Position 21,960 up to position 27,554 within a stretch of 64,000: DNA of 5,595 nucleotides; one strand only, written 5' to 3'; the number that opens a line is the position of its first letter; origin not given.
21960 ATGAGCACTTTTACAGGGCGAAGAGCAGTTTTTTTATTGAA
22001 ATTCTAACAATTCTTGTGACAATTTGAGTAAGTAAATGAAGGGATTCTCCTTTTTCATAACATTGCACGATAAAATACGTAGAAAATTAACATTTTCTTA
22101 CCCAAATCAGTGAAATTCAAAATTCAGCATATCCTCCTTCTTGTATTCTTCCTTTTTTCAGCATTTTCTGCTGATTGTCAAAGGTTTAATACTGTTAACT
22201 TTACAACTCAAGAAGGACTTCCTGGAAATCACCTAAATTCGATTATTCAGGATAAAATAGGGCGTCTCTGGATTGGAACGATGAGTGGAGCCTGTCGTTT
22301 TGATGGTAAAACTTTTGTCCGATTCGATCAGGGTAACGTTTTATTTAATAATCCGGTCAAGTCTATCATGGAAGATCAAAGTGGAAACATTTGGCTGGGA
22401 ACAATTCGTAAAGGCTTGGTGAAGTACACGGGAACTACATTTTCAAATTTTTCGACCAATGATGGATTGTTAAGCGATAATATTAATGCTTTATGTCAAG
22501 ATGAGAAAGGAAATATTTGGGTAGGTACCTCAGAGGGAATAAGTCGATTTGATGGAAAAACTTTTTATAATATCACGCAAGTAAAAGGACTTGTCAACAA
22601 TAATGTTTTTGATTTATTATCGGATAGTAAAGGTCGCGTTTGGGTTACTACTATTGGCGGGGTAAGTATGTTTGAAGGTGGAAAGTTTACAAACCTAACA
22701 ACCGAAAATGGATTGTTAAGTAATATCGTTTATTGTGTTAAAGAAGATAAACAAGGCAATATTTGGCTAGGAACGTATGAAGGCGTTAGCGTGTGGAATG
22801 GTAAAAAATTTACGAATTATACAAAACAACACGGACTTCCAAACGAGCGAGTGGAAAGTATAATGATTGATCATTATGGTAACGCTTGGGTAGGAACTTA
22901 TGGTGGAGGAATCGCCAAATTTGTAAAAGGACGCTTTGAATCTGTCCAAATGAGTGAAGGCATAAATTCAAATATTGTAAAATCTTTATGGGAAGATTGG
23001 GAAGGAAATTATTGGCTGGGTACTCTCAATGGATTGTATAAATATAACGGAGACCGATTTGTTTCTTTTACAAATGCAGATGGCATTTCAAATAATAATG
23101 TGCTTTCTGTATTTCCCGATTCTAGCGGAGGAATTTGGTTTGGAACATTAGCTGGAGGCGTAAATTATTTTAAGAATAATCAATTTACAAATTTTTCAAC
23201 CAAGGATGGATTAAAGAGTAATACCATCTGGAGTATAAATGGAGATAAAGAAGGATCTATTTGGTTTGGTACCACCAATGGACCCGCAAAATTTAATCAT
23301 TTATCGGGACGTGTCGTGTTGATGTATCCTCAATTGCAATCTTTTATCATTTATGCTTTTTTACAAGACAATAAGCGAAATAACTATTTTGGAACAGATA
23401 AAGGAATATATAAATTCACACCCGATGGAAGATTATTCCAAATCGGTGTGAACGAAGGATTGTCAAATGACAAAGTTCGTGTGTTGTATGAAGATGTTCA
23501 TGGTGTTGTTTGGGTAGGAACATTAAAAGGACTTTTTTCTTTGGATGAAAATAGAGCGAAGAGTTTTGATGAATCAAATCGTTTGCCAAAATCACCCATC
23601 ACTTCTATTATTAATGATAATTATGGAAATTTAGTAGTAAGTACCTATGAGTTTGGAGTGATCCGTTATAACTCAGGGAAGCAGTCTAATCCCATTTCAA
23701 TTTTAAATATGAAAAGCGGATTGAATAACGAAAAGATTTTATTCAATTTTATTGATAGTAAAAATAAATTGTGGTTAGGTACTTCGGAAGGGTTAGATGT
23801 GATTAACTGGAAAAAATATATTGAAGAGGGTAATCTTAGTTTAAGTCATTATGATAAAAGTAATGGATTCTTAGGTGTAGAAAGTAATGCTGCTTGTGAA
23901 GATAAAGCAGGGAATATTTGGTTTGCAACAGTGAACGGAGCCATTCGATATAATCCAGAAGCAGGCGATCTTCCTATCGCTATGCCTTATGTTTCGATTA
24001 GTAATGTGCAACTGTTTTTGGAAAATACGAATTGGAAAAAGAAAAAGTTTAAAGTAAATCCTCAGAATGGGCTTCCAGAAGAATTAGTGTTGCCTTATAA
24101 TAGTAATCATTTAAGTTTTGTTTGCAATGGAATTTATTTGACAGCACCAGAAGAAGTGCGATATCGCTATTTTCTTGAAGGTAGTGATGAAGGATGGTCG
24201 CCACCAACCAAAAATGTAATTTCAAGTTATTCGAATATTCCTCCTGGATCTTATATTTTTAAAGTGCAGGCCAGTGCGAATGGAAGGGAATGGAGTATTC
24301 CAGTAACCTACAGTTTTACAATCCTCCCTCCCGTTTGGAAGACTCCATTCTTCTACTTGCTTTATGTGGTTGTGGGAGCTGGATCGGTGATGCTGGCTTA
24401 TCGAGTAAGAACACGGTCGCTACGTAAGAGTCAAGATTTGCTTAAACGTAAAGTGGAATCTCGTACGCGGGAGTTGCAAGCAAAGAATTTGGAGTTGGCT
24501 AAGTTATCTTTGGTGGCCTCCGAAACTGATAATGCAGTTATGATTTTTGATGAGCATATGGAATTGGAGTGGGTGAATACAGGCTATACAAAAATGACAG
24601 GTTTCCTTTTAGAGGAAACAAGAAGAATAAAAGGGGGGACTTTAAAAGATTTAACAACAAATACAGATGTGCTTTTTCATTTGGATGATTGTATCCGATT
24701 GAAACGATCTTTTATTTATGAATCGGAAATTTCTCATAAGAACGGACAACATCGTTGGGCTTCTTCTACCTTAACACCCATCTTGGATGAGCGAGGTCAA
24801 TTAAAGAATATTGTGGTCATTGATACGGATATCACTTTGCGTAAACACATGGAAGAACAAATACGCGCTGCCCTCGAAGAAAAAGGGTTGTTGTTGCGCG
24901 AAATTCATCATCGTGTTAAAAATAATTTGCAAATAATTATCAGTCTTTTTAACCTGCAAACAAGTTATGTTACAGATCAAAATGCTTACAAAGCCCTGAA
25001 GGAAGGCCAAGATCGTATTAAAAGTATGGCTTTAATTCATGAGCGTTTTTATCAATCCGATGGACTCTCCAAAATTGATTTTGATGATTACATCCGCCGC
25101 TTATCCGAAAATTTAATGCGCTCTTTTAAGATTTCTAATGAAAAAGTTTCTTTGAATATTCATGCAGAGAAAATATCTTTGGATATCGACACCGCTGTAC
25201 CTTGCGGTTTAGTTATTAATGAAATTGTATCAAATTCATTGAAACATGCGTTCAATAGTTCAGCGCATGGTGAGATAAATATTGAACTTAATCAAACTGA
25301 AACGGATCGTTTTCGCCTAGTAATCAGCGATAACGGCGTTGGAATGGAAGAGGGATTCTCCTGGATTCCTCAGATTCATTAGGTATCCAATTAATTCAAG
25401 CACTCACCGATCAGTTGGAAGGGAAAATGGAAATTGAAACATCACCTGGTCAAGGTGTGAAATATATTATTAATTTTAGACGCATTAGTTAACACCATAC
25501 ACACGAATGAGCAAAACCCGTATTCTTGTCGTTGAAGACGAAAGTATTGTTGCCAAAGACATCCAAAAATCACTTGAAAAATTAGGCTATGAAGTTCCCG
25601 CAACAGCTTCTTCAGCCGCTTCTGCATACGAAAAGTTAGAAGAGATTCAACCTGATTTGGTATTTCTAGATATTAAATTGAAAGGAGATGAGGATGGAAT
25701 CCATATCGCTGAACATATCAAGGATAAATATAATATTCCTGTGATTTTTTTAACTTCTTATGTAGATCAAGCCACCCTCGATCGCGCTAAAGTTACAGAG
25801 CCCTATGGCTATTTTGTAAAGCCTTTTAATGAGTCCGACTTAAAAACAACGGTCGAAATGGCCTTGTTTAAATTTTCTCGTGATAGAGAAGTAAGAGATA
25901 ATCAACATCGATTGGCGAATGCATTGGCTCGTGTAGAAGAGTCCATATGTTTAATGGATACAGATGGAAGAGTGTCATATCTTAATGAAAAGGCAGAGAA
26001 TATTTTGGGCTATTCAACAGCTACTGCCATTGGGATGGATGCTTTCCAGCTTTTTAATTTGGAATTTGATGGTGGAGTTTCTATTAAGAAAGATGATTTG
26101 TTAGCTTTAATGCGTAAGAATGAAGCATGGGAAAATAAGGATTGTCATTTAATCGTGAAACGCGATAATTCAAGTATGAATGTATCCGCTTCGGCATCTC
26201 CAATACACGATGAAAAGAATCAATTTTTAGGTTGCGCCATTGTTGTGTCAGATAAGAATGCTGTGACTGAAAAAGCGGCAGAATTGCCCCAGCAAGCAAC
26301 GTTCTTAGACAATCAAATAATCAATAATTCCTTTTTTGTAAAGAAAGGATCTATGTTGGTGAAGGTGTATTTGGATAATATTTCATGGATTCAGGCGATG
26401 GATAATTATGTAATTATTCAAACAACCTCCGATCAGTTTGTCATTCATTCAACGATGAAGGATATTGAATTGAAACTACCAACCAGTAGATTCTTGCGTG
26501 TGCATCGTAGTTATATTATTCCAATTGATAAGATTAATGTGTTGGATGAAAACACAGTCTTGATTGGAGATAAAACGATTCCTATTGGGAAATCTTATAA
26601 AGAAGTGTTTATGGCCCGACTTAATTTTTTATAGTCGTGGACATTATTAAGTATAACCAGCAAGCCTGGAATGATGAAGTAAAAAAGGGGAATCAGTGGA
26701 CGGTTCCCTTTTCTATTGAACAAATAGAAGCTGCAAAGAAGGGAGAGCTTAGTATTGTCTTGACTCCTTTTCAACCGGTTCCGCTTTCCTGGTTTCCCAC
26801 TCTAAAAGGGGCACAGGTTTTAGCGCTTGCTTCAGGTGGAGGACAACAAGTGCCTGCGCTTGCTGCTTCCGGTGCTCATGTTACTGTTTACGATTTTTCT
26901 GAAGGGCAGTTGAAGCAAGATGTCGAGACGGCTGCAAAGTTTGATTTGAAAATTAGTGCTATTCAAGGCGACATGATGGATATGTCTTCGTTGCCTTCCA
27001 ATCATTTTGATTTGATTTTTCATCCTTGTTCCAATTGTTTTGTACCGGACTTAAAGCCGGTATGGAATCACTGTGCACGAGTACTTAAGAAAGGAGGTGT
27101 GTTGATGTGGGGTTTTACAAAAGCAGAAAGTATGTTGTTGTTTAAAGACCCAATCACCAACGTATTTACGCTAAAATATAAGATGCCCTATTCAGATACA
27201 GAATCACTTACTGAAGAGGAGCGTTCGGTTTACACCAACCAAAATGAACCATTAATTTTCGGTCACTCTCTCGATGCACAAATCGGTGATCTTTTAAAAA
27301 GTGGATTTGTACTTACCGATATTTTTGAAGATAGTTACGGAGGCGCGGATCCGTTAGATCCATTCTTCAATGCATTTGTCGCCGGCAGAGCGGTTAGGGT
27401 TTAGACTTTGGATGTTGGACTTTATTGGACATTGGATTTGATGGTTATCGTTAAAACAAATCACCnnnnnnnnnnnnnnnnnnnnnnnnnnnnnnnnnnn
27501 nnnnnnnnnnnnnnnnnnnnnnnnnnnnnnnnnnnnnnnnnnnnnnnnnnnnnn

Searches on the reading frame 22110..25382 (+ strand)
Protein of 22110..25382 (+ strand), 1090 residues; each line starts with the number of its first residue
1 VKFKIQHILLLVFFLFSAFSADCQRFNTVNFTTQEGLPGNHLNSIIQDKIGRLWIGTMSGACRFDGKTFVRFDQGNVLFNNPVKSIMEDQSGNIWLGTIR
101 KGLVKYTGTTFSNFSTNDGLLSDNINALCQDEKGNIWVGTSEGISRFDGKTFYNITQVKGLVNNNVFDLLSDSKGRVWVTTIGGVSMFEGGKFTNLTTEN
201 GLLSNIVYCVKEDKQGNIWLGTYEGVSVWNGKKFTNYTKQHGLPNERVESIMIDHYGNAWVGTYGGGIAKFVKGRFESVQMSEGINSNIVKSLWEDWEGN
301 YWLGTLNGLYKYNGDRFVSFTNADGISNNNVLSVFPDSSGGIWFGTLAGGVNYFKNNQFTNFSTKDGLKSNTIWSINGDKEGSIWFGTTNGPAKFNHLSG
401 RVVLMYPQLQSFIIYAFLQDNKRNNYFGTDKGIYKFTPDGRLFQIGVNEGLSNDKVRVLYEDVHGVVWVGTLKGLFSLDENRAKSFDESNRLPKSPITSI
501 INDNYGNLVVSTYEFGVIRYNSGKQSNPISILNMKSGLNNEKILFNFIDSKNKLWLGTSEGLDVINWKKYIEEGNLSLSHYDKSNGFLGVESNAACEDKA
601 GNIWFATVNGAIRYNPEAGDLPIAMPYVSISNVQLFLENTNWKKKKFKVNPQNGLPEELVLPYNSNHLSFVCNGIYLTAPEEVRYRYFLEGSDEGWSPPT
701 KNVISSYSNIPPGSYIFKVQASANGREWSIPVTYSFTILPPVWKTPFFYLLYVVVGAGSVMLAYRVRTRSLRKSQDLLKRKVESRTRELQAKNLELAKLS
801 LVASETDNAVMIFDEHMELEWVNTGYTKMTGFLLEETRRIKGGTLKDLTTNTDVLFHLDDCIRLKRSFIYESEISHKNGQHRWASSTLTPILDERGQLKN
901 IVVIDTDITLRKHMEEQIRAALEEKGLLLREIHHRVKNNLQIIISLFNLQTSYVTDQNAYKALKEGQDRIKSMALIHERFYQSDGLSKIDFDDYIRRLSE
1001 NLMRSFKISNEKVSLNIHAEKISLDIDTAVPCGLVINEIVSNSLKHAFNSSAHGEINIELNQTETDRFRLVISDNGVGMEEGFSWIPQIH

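Call 51: search_protein_families(library=pfam, proteins=[window:22110-25382:+], max_evalue=0.0001)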
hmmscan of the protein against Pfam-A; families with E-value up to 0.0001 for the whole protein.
window:22110-25382:+ (1090 aa): 8 families
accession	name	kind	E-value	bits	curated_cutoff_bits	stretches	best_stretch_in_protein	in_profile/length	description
PF07494.17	Reg_prop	-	1.2e-57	184.9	20.4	2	119-141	1-23/24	Two component regulator propeller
PF07568.18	HisKA_2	-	3.2e-29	101.3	22.3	1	931-1005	1-75/76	Histidine kinase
PF07495.19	Y_Y_Y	-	5.3e-13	49.1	26.6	1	680-738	5-64/65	Y_Y_Y domain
PF08450.18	SGL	-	1.2e-07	32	26.3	0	123-183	41-105/246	SMP-30/Gluconolactonase/LRE-like region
PF13426.13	PAS_9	-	2e-07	31.6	27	1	808-909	2-102/103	PAS domain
PF02518.31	HATPase_c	-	7.5e-07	30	26.4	1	1034-1081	8-51/111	Histidine kinase-, DNA gyrase B-, and HSP90-like ATPase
PF08448.16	PAS_4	-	3.5e-06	27.7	23.1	1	808-912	6-109/110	PAS fold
PF07536.20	HWE_HK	-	4.7e-05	24.5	22.8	0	931-984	1-52/83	HWE histidine kinase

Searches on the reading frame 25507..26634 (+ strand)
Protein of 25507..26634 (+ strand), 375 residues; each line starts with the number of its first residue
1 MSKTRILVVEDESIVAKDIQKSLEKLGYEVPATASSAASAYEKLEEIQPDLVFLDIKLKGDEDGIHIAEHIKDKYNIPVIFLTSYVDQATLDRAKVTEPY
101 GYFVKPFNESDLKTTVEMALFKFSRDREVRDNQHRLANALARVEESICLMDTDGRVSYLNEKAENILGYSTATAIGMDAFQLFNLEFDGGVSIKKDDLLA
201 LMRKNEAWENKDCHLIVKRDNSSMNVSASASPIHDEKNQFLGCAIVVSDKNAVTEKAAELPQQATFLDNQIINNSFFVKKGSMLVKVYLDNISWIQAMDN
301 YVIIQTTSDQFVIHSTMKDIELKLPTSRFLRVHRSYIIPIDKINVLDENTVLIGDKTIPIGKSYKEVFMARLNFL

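Call 51: search_protein_families(library=pfam, proteins=[window:25507-26634:+], max_evalue=0.0001)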
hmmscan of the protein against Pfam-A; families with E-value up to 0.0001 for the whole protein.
window:25507-26634:+ (375 aa): 5 families
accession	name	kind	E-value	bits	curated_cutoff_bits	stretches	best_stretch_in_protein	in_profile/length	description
PF00072.30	Response_reg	-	1.7e-21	76.9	30.2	1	6-116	1-110/111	Response regulator receiver domain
PF04397.21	LytTR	-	4.9e-18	65.6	22.6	1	284-372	3-97/98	LytTr DNA-binding domain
PF13426.13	PAS_9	-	2e-11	44.5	27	1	145-249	2-100/103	PAS domain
PF00989.32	PAS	-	1.4e-08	35.1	22.6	1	144-247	11-110/113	PAS fold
PF08448.16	PAS_4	-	4.8e-06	27.2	23.1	1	145-249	6-104/110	PAS fold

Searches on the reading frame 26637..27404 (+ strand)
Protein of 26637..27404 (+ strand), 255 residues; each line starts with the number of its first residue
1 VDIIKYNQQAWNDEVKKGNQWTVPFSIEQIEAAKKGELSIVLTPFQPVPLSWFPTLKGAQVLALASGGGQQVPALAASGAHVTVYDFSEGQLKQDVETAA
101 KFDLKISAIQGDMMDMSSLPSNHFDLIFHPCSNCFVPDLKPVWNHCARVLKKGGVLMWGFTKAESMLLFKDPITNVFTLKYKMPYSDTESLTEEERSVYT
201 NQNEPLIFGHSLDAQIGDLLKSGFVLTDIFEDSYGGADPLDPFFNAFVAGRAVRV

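Call 51: search_protein_families(library=pfam, proteins=[window:26637-27404:+], max_evalue=0.0001)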
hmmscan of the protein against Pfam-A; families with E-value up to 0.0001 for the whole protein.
window:26637-27404:+ (255 aa): 4 families
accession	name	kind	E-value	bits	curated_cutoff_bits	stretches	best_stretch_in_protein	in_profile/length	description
PF08241.18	Methyltransf_11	-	8.3e-16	58.9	21.2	1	63-157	2-94/95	Methyltransferase domain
PF13649.12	Methyltransf_25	-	9.8e-14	52.3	27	1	61-154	1-97/97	Methyltransferase domain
PF13847.12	Methyltransf_31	-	2.4e-11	44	27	1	57-165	3-116/145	Methyltransferase domain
PF08242.18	Methyltransf_12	-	2.4e-09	38.3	30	1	63-156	2-98/98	Methyltransferase domain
